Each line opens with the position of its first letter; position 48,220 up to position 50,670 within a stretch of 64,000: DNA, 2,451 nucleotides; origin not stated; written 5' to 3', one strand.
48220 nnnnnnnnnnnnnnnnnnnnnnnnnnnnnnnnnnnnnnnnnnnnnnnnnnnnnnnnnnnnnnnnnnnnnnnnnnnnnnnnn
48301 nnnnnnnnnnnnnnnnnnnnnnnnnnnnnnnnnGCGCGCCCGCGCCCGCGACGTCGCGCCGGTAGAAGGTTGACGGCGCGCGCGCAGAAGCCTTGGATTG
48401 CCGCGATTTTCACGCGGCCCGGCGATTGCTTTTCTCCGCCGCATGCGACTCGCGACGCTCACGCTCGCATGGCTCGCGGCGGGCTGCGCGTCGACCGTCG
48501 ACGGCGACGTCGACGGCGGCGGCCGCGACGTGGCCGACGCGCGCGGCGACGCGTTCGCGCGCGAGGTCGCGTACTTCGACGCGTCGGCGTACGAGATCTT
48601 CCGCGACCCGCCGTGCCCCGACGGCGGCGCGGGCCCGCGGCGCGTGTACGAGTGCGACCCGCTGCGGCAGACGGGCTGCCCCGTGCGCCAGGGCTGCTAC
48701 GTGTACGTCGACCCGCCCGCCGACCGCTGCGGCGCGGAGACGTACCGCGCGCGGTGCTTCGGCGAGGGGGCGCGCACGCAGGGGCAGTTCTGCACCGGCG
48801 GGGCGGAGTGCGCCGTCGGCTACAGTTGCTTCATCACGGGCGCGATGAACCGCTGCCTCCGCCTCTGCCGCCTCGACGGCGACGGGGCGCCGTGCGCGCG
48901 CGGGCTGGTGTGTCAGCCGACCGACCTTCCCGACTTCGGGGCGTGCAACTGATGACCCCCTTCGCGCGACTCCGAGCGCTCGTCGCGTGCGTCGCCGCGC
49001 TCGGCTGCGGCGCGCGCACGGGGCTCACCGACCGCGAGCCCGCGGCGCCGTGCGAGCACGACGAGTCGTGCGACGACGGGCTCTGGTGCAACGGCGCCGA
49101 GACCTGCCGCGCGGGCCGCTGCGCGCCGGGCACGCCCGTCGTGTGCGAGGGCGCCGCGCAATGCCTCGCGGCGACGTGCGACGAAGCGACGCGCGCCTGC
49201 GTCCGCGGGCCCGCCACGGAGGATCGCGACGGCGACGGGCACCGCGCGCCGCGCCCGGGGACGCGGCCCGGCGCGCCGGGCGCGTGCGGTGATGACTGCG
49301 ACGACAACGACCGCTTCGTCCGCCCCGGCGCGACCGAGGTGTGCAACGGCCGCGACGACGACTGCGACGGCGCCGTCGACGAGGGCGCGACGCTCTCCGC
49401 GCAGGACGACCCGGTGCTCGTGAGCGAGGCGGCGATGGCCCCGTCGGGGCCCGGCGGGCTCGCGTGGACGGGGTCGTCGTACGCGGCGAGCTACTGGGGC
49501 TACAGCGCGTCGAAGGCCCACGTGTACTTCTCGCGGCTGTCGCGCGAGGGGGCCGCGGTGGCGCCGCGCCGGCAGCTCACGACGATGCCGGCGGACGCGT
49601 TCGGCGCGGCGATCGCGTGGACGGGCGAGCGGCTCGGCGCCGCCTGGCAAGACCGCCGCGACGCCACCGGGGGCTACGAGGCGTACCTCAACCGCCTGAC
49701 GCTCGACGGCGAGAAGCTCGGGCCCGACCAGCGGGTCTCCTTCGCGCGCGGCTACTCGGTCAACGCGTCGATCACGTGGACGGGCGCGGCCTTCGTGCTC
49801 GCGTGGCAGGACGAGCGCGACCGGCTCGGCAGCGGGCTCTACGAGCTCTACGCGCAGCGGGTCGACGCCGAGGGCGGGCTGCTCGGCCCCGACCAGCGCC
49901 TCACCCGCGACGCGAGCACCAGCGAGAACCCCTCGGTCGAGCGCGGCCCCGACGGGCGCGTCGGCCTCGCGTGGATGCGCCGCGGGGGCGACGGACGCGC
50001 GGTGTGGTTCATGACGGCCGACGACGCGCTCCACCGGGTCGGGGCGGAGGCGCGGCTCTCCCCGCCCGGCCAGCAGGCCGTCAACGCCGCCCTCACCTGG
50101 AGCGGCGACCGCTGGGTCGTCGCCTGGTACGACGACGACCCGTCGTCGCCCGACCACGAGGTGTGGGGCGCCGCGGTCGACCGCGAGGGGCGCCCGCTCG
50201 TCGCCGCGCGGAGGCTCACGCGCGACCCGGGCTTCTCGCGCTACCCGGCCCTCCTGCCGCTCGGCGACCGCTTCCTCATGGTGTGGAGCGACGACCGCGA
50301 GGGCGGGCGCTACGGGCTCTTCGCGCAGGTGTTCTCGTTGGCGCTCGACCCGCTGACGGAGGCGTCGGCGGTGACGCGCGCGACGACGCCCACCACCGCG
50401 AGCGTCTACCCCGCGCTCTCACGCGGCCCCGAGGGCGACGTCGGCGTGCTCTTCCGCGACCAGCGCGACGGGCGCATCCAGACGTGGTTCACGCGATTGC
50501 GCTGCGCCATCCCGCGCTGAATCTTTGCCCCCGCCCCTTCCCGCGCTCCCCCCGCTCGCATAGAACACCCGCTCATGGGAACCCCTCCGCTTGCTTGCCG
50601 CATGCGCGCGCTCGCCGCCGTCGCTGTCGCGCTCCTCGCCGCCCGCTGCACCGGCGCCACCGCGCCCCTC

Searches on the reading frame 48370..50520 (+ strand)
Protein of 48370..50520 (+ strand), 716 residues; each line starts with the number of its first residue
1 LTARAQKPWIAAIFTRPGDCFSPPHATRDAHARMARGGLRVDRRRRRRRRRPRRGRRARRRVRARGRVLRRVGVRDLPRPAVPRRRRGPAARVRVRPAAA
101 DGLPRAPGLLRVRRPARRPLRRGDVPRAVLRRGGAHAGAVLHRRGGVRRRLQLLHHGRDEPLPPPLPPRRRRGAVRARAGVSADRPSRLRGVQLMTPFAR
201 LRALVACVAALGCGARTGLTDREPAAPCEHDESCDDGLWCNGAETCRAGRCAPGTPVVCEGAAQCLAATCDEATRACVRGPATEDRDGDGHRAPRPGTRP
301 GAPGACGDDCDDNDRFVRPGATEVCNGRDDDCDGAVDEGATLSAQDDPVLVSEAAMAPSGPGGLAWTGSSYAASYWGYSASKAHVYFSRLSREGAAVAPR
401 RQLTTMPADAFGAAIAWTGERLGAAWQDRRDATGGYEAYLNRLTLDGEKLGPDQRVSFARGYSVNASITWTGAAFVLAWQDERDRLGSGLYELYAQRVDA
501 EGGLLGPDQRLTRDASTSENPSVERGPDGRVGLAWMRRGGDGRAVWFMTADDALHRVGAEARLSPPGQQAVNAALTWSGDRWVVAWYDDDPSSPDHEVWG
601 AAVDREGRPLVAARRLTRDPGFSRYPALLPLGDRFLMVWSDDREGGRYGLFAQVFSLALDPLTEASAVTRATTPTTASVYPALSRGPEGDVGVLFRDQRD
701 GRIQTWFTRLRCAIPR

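Call 12: search_protein_families(library=pfam, proteins=[window:48370-50520:+], max_evalue=0.01)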
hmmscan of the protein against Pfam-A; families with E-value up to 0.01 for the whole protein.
window:48370-50520:+ (716 aa): 1 family
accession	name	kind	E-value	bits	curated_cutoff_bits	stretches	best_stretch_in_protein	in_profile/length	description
PF11617.13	Cu-binding_MopE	-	1.6e-10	41.4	27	1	309-338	1-30/30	Putative metal-binding motif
